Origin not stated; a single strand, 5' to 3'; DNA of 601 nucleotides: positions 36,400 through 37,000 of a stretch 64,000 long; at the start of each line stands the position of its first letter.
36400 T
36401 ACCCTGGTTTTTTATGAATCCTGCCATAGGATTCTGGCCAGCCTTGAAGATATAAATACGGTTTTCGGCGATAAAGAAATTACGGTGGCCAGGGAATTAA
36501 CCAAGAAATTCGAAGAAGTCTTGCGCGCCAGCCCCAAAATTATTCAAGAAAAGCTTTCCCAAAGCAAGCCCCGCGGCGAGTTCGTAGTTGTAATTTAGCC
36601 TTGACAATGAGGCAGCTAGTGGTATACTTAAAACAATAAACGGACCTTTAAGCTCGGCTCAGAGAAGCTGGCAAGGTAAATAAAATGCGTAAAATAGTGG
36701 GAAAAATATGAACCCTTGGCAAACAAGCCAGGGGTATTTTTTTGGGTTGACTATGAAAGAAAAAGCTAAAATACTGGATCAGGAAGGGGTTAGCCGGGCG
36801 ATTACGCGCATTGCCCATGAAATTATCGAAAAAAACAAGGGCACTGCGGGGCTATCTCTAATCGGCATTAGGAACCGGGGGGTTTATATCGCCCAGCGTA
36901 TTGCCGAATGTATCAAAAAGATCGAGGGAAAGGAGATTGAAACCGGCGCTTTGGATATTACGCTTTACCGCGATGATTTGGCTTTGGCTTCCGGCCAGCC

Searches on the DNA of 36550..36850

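Call 24: search_rna_families(source=window, start=36550, end=36850, threshold=evalue, max_evalue=10, show_alignments=2)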
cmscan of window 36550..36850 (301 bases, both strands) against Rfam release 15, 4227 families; matches with E-value up to 10: 8.
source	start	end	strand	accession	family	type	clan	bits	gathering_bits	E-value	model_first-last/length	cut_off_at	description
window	36641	36744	+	RF00515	PyrR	Cis-reg;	-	43.2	54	6.3e-05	1-115/115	no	PyrR binding site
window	36680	36745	+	RF02074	STnc240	Gene; sRNA;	-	17.8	55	3.8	1-77/77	no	Enterobacterial sRNA STnc240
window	36700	36775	+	RF02351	psRNA14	Gene; sRNA;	-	16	60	4.1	1-84/84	no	Proteobacteria sRNA psRNA14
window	36638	36746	+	RF01771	rnk_leader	Cis-reg; leader;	-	15.5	50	4.7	1-109/109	no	Enterobacteria rnk leader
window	36627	36749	+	RF00557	L10_leader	Cis-reg; leader;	-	14.7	44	3.6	1-138/138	no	Ribosomal protein L10 leader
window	36709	36746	-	RF02416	TCV_H4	Cis-reg;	-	14.6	50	7.1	1-51/51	no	Turnip crinkle virus 3'UTR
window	36690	36772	-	RF02621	BSnc120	Gene; sRNA;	-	13.6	114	4.3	1-88/88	no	Brucella sRNA 120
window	36564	36801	-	RF01877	MIAT_exon5_3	Gene; lncRNA;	-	13.3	90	0.028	119-382/382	no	Myocardial infarction associated transcript exon 5 conserved region 3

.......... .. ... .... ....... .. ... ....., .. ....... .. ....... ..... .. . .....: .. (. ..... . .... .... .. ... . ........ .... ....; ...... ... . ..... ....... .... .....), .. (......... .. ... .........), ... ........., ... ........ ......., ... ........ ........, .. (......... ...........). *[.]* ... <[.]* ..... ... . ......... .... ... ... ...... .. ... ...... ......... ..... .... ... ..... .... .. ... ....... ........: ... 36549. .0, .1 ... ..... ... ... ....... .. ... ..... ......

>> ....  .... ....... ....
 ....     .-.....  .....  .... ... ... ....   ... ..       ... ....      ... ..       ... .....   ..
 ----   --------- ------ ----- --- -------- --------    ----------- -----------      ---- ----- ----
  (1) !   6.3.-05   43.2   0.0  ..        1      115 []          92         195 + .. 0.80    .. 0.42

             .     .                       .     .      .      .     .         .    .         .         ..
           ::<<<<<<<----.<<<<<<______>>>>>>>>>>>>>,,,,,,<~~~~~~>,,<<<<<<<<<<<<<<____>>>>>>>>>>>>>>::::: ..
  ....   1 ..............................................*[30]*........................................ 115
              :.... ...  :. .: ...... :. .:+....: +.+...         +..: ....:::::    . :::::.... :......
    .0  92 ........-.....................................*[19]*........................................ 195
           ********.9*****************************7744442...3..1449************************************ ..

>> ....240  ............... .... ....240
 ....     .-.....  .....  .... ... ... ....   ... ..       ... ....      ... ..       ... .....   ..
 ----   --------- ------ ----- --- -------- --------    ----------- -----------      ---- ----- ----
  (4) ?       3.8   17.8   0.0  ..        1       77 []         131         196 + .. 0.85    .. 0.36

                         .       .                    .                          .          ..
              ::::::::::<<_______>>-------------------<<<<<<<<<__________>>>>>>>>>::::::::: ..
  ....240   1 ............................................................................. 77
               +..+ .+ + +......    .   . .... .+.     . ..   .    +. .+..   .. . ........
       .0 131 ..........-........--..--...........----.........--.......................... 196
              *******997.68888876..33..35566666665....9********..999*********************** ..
